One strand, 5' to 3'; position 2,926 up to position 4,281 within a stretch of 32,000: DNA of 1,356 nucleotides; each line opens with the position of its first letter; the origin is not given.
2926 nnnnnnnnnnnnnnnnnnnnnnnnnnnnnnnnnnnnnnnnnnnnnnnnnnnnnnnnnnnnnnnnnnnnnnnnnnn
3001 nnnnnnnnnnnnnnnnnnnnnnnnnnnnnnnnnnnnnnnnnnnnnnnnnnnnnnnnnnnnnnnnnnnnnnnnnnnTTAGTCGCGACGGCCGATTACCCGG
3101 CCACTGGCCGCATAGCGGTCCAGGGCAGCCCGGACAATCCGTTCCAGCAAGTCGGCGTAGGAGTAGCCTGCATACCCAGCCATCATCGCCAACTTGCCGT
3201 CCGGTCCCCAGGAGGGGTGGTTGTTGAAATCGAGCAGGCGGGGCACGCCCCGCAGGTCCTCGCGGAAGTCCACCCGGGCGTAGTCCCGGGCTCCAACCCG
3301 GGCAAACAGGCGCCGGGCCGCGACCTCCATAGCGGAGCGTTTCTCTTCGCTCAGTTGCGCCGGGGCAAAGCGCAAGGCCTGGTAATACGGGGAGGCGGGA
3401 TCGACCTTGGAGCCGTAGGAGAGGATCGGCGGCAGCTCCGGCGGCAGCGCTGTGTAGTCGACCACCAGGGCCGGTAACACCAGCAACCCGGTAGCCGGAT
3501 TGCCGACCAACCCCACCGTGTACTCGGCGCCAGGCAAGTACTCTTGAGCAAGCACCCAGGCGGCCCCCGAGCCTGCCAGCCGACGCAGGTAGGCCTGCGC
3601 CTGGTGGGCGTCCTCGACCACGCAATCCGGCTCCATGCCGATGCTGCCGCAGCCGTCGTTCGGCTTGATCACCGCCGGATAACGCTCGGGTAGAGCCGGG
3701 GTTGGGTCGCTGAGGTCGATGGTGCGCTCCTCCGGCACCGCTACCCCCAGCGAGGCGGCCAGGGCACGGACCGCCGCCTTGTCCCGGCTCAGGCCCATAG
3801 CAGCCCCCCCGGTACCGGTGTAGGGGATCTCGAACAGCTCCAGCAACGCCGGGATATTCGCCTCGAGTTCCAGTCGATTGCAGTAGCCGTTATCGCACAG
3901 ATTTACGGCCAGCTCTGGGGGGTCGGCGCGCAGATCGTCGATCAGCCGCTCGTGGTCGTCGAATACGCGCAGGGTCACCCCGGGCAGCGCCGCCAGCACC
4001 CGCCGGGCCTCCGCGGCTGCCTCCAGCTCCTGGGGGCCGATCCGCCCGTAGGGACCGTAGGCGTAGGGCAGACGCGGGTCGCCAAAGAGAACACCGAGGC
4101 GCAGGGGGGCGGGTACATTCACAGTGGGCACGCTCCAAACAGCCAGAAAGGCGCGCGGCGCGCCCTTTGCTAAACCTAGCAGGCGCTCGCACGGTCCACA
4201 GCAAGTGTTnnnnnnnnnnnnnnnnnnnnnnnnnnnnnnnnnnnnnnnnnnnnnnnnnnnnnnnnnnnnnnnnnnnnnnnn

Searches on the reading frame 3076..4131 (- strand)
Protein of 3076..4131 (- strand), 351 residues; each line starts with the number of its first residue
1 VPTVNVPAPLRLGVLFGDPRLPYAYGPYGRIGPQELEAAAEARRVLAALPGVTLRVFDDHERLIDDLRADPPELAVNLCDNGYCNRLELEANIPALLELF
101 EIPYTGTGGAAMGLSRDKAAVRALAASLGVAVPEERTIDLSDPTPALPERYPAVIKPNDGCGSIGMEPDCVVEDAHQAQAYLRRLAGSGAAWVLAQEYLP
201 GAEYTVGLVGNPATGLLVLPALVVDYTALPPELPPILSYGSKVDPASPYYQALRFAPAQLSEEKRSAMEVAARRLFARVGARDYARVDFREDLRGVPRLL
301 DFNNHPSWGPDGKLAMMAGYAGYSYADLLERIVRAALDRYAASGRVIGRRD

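Call 3: search_protein_families(library=pfam, proteins=[window:3076-4131:-], max_evalue=0.01)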
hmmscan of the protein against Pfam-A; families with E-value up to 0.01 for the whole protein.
window:3076-4131:- (351 aa): 3 families
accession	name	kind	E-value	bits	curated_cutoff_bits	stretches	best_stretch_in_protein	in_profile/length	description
PF07478.18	Dala_Dala_lig_C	-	1.2e-12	48.2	24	1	150-333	36-203/204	D-ala D-ala ligase C-terminus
PF02655.19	ATP-grasp_3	-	9.6e-06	26.2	23.2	1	122-213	9-84/160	ATP-grasp domain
PF15632.11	ATPgrasp_Ter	-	0.0079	16.4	29.1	0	263-309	44-89/131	ATP-grasp in the biosynthetic pathway with Ter operon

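Call 50: search_protein_families(library=ncbifam, proteins=[window:3076-4131:-], max_evalue=0.00001)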
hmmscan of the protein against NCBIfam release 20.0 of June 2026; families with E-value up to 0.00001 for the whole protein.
window:3076-4131:- (351 aa): 23 families
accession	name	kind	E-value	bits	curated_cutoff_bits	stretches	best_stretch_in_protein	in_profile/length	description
NF002378.0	PRK01372.1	subfamily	6.5e-28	97.3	243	1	54-337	41-302/305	D-alanine--D-alanine ligase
TIGR01205.1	D_ala_D_alaTIGR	subfamily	2.4e-20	72.7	245.65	1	92-336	81-317/318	D-alanine--D-alanine ligase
NF000372.1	D_ala_D_lac_VanI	exception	1.8e-14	53.8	700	1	91-336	106-340/341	D-alanine--(R)-lactate ligase VanI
NF000206.1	D_ala_D_lac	equivalog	8.7e-14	51.3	550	1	92-337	107-341/342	D-alanine--(R)-lactate ligase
NF012215.1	D_ala_D_lac_VanD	exception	1.5e-12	47.5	700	1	91-339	106-343/343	D-alanine--(R)-lactate ligase VanD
NF000207.3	D_ala_D_ser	equivalog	2.2e-12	46.8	520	1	93-336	107-339/342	D-alanine--D-serine ligase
NF012217.1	D_ala_D_lac_VanA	exception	6.5e-12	45.3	775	1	91-337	106-341/343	D-alanine--(R)-lactate ligase VanA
NF002528.0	PRK01966.1-4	subfamily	1.8e-11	43.5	262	1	94-341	118-363/366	D-alanine--D-alanine ligase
NF011169.0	PRK14571.1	equivalog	2.2e-11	43.6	404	1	91-338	69-297/300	D-alanyl-alanine synthetase A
NF000129.1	D_ala_D_lac_Sc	exception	4.9e-11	42.4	650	1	94-337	109-341/346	D-alanine--(R)-lactate ligase VanA-Sc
NF002527.0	PRK01966.1-3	equivalog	6.8e-11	41.9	310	1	93-337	94-329/332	D-alanine--D-alanine ligase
NF012216.1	D_ala_D_lac_VanB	exception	6e-10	38.8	750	1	91-339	105-342/342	D-alanine--(R)-lactate ligase VanB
NF012214.1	D_ala_D_ser_VanC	exception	9.4e-10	38.1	650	1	92-336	111-345/350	D-alanine--D-serine ligase VanC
NF000374.1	D_ala_D_lac_VanO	exception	1.1e-09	37.8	750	1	87-335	102-339/346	D-alanine--(R)-lactate ligase VanO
NF000144.1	D_ala_D_lac_VanF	exception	1.4e-09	37.4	750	1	92-337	107-341/343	D-alanine--(R)-lactate ligase VanF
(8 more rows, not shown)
